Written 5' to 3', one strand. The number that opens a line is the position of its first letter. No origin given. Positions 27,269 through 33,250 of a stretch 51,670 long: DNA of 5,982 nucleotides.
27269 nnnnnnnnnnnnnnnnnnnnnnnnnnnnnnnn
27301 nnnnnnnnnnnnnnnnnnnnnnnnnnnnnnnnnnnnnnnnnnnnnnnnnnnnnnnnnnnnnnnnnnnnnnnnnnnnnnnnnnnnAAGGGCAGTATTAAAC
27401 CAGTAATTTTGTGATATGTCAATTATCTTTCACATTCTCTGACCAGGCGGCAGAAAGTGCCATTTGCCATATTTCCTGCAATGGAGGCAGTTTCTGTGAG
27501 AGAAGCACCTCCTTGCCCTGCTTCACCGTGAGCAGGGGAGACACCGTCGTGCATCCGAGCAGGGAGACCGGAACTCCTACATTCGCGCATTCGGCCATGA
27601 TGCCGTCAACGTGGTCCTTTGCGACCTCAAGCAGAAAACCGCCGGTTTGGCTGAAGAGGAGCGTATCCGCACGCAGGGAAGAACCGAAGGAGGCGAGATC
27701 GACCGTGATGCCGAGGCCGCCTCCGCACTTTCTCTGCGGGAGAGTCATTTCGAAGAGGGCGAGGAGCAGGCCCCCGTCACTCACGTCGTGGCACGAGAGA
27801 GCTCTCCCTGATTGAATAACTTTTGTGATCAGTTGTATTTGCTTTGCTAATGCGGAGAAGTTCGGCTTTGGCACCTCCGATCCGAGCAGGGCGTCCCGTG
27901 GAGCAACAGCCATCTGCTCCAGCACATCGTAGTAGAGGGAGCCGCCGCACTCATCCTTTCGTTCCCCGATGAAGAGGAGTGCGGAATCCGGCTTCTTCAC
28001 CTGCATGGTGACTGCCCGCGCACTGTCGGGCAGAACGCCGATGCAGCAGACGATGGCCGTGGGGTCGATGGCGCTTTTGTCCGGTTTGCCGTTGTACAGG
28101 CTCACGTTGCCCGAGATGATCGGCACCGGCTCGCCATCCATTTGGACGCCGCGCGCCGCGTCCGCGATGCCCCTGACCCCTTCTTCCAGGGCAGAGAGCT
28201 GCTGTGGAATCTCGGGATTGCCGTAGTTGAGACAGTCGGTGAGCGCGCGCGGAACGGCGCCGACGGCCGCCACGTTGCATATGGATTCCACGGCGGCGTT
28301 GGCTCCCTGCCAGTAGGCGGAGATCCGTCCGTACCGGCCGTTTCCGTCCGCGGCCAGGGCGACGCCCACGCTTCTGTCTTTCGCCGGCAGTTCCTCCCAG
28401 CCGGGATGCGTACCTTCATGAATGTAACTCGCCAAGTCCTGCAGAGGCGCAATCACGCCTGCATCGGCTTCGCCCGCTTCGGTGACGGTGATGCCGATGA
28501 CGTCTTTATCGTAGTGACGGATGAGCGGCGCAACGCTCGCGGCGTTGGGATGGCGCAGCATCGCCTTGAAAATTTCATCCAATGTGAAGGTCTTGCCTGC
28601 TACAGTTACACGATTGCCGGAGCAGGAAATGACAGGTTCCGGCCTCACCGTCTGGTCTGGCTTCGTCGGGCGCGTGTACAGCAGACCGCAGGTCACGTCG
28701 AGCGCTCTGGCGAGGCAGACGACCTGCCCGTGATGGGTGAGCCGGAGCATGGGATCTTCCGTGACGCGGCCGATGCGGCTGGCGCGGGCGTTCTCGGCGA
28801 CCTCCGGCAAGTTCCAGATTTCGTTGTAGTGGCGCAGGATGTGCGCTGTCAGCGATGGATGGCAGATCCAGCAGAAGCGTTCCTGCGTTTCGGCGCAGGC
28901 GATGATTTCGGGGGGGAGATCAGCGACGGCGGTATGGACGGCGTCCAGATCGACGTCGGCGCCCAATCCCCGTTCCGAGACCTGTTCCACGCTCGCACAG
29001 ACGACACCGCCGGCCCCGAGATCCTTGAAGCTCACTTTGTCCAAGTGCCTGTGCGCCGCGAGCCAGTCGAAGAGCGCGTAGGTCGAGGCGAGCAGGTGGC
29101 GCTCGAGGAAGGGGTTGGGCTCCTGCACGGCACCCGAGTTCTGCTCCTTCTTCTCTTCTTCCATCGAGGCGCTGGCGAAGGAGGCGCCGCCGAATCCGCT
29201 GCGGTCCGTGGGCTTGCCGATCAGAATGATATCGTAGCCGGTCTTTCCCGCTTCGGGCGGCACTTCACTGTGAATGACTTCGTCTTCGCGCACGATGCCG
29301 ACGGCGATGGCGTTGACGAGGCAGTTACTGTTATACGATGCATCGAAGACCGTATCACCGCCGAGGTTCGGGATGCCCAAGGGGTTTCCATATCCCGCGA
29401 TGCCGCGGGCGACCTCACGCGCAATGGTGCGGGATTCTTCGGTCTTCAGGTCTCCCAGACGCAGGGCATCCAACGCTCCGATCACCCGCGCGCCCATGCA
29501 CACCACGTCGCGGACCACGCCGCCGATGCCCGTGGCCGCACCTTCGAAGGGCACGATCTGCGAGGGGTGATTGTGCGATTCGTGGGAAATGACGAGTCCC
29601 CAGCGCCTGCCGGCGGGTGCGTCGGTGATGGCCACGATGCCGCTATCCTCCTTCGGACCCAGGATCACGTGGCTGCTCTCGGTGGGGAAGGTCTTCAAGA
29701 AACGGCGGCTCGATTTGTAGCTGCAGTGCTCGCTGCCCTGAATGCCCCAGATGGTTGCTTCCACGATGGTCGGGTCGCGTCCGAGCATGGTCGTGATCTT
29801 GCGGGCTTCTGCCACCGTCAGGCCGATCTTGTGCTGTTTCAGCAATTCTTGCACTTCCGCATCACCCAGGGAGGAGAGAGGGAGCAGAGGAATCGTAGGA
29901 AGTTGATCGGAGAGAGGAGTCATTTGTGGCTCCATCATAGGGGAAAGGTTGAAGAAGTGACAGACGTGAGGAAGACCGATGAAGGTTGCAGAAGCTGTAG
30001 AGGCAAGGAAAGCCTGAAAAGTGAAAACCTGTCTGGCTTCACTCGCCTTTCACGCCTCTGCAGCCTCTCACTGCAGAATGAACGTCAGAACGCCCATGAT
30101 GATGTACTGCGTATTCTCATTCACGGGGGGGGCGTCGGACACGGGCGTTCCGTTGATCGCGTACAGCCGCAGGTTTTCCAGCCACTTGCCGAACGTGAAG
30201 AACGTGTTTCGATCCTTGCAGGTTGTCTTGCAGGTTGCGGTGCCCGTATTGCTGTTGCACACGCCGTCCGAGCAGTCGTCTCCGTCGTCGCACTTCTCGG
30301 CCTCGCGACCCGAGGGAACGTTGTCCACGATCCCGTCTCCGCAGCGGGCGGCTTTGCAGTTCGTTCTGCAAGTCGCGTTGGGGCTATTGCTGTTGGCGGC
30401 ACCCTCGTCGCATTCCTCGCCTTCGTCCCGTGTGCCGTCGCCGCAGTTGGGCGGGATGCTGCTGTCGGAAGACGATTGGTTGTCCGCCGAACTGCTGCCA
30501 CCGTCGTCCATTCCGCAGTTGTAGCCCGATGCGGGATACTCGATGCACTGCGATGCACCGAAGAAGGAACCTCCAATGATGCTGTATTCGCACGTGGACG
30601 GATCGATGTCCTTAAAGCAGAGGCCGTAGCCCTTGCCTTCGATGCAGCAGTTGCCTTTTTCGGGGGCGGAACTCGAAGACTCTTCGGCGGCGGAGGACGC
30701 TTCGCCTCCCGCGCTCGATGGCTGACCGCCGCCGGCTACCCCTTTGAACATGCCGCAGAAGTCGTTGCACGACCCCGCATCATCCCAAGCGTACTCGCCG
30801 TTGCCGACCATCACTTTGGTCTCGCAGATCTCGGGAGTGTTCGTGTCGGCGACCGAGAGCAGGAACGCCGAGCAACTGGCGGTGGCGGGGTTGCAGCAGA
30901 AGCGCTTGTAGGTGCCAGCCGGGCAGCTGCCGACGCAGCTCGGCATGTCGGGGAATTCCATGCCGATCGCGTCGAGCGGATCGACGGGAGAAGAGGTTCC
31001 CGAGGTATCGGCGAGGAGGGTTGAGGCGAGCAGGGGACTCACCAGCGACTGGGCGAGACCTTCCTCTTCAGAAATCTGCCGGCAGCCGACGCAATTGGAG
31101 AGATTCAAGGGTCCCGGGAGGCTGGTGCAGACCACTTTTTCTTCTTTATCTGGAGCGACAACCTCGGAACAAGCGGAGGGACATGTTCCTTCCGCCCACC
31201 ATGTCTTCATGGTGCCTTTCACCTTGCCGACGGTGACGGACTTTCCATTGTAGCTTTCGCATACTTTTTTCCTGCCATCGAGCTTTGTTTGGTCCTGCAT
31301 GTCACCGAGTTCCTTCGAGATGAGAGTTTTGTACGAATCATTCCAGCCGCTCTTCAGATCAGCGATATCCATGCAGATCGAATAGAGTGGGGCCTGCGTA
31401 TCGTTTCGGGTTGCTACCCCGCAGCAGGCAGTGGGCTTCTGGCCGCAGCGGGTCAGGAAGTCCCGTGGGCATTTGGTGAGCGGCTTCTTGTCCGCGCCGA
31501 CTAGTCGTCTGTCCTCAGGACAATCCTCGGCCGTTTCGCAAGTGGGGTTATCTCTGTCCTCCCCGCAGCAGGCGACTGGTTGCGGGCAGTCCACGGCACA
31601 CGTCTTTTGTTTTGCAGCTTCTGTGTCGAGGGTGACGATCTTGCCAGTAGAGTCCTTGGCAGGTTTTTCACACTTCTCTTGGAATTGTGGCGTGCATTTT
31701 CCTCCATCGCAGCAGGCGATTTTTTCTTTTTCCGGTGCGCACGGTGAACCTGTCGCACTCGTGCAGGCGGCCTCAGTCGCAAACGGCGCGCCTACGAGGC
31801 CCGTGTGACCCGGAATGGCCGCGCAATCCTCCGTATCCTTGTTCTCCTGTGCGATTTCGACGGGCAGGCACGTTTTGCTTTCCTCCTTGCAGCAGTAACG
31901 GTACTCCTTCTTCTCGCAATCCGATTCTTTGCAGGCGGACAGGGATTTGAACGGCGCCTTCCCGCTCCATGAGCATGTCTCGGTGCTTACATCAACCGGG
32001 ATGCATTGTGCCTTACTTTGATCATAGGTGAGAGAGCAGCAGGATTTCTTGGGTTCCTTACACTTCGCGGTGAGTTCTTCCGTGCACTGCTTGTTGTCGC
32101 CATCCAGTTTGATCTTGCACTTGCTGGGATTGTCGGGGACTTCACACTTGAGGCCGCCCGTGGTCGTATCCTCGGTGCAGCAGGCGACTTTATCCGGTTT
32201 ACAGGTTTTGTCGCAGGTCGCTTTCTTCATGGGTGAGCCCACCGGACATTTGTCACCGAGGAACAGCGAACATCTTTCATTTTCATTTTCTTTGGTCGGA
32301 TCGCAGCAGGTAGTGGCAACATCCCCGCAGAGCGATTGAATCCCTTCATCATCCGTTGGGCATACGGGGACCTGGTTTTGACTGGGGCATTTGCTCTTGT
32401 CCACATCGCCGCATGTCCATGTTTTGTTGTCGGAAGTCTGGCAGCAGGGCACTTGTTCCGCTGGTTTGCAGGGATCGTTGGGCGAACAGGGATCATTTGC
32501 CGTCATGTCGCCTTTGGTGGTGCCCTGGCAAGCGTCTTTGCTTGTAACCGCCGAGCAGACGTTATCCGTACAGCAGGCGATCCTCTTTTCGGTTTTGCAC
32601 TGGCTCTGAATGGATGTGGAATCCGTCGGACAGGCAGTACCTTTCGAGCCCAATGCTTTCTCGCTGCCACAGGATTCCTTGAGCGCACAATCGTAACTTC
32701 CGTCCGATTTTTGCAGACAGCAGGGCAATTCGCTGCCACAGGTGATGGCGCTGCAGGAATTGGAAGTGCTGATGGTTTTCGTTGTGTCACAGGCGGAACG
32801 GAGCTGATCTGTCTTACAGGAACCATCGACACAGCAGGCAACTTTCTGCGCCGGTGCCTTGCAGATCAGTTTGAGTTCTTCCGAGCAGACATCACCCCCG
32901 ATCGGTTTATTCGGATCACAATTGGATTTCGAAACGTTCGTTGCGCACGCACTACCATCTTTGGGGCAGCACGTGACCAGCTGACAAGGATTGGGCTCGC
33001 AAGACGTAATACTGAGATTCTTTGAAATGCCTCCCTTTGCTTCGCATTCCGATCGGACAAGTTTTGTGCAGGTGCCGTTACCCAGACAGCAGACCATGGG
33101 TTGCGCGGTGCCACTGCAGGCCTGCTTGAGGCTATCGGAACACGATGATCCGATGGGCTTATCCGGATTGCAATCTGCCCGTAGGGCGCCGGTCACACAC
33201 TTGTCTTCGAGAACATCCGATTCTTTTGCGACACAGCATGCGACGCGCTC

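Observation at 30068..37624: Giant ~2500-aa membrane-anchored protein built from about 40 vicinal Cys-Cys modules: candidate new surface/adhesin repeat family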

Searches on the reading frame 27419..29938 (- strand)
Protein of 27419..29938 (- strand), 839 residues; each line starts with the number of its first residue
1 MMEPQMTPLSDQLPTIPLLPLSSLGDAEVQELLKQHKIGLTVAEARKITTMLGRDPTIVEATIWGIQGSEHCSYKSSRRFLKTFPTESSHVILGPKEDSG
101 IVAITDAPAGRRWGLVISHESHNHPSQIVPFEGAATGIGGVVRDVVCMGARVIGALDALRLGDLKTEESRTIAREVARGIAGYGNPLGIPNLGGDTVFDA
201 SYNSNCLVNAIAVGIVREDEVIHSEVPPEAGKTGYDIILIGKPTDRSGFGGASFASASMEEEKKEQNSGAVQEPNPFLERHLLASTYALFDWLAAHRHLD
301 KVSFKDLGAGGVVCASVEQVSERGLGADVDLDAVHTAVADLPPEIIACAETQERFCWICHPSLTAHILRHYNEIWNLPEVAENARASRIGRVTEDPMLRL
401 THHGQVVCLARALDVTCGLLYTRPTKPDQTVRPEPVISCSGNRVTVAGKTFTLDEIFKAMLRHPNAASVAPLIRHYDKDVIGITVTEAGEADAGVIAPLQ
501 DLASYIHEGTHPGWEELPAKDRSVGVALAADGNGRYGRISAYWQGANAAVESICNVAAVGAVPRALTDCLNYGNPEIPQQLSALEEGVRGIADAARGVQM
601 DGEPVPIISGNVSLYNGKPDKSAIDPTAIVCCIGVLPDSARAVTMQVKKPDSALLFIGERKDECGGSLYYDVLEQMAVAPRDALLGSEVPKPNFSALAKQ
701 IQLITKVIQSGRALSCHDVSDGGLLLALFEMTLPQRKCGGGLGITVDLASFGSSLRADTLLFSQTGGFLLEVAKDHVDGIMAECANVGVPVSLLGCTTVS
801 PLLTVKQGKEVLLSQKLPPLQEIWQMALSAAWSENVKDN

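Call 8: find_encoding_contigs(protein=window:27419-29938:-, flank=10000, max_places=5)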
Protein window:27419-29938:- (839 aa): no gene with exactly this product is on record in the collection.

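Call 24: search_protein_families(library=pfam, max_evalue=0.001, proteins=[window:27419-29938:-])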
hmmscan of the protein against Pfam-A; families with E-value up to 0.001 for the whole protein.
window:27419-29938:- (839 aa): 3 families
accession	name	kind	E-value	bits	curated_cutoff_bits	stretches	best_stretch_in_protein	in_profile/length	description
PF00586.29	AIRS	-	4.8e-36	124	24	2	98-216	3-112/112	AIR synthase related protein, N-terminal domain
PF02769.27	AIRS_C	-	1.4e-26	94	23.1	2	236-401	5-154/156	AIR synthase related protein, C-terminal domain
PF18072.6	FGAR-AT_linker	-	4.2e-09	37.2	26.6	1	30-75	2-50/50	Formylglycinamide ribonucleotide amidotransferase linker domain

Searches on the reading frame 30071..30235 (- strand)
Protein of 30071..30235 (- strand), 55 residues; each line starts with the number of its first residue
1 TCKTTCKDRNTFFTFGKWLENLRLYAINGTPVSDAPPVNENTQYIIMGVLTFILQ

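Call 69: find_homologous_proteins(query=A4, max_evalue=0.01)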
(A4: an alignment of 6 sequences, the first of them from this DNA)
Query A4 (6 sequences): 5 candidates shared short words with the query, none scored E <= 0.01.

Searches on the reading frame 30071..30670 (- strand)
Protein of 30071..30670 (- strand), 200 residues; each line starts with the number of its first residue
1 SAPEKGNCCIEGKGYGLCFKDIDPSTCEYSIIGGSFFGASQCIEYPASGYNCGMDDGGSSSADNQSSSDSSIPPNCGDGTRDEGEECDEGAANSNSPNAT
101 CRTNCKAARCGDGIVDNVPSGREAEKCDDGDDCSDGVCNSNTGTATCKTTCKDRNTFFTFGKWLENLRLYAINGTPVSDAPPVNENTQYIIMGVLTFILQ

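Call 72: find_related_loci(query=A5, collection=metagenome_contigs, flank=10000)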
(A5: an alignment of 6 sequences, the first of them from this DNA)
Query A5 (200 aa) in metagenome_contigs; peptide patterns used: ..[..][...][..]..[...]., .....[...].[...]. (x = any residue, [..] = any of these).
183 stretches matched a pattern; 80 encode a relative of the query (tblastn E <= 1e-3); 80 distinct loci.
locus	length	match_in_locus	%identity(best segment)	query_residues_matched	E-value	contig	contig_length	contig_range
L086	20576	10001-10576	60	3-200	1e-67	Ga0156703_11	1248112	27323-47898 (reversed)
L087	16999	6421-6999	49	4-199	4e-51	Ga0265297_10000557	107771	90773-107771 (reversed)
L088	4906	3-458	58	43-200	1e-48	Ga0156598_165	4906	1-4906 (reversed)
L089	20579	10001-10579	34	6-200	3e-26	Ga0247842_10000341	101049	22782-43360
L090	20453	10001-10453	46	43-158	2e-18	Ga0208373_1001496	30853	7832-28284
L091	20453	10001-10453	46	43-158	2e-18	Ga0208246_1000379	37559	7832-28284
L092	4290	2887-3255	59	68-152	2e-16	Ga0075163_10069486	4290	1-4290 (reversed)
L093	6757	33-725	49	76-154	2e-16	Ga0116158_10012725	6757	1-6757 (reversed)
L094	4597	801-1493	49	75-154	4e-16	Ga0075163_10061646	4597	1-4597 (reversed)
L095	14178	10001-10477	39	64-164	8e-16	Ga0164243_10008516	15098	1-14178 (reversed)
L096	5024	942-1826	38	19-154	5e-15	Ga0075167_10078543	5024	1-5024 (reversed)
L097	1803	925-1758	51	72-155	5e-15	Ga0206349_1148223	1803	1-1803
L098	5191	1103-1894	51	53-152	7e-15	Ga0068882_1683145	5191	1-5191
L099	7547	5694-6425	47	49-162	1e-14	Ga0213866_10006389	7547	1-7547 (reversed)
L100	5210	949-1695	61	72-152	1e-14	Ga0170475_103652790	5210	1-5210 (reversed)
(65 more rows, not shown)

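Call 76: search_protein_families(library=pfam, alignment_id=A5, max_evalue=10)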
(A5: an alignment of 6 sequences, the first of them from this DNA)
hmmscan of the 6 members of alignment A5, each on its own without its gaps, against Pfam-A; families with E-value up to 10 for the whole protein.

A. member 1, seq(200 aa): 0 families

B. families by the number of members that match (of 6 scanned): 3 families
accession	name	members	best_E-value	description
PF13948.11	DUF4215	3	0.001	Domain of unknown function (DUF4215)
PF03137.26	OATP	2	0.46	Organic Anion Transporter Polypeptide (OATP) family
PF14653.11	IGFL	1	0.011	Insulin growth factor-like family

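Call 77: search_protein_families(library=ncbifam, alignment_id=A5, max_evalue=10)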
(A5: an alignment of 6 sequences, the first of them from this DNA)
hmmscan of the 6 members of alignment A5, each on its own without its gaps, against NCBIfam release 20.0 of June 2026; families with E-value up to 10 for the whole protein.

A. member 1, seq(200 aa): 1 family
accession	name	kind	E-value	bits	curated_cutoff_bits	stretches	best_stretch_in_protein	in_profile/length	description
TIGR02232.1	myxo_disulf_rpt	repeat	0.0086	15.9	20.8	1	74-95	2-23/38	cysteine-rich acidic repeat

B. families by the number of members that match (of 6 scanned): 2 families
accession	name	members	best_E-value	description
TIGR02232.1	myxo_disulf_rpt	4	2.6e-05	cysteine-rich acidic repeat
NF005561.0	PRK07234.1-1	1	0.29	putative monovalent cation/H+ antiporter subunit D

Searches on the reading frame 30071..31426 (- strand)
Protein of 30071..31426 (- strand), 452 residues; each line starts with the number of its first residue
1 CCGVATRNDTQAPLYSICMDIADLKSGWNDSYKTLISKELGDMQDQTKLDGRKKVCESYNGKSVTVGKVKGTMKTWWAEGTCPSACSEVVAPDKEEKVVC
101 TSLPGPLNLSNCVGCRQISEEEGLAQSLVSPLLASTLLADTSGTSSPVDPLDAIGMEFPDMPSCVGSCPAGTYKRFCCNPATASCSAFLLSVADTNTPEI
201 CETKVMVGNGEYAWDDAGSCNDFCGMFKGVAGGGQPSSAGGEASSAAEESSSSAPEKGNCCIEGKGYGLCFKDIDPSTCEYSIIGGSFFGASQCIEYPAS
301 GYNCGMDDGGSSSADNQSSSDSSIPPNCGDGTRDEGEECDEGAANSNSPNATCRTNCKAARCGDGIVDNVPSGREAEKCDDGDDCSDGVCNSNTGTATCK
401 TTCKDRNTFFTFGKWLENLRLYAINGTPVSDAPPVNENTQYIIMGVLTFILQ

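Call 14: search_protein_families(library=pfam, max_evalue=10, proteins=[window:30071-31426:-])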
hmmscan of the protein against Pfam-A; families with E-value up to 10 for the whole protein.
seq(452 aa): 0 families

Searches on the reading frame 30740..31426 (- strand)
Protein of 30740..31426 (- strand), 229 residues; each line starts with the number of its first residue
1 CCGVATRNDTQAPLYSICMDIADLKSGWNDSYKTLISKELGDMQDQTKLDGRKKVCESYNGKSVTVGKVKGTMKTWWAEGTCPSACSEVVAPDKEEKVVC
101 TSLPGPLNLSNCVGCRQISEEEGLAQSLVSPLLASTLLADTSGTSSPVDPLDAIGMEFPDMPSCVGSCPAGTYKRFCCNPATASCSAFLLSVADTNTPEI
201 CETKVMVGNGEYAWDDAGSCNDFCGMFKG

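Call 81: search_solved_structures(query=window:30740-31426:-, max_evalue=10)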
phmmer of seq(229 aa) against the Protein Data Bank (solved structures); distinct sequences matched with E-value up to 10: 0.

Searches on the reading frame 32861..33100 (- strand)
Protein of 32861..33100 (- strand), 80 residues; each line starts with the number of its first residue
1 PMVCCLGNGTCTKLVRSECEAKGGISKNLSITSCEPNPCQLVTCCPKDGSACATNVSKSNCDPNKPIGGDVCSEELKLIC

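Call 45: find_homologous_proteins(query=A2, max_evalue=0.00001)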
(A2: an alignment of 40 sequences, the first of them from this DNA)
Query A2 (40 sequences): 91 candidates shared short words with the query, none scored E <= 0.00001.

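Call 54: predict_structure(alignment_id=A2)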
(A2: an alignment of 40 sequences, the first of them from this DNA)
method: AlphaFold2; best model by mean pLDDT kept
length: 80 residues; sequences in the alignment: 40
mean_pLDDT: 89.4   pTM: 0.61
mean pLDDT of the five models: 89.4, 88.9, 86.7, 86.3, 76.1
residues with pLDDT >= 90: 43; 70-90: 37; 50-70: 0; < 50: 0
segments of 3 or more residues with pLDDT < 50: none
pLDDT, mean of each block of 10 residues (from residue 1): 87 93 83 85 93 90 90 94
secondary structure, 60 per line:
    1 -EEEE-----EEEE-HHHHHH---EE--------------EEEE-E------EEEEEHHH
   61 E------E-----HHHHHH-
elements in order: E2-5 E11-14 H16-21 E41-44 E53-57 H74-79

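Call 58: fold_search(model_id=the predicted structure, library=pdb)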
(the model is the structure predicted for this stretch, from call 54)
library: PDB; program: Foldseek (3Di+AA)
matches with E <= 10: 2; with E <= 0.001: 0
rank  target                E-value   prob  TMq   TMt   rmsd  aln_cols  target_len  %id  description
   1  9xy4_A                7.5e+00  0.30  0.41  0.08   1.7        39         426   28  Zymogen ADAM17- iRhom1 Cytoplasmic Deletion (370) Complex Bound by the MEDI3622 Fab (released 2026-04-01)
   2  4v5f_B6               9.6e+00  0.01  0.14  0.19   7.3        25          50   36  The structure of the ribosome with elongation factor G trapped in the post-translocational state (released 2014-07-09)
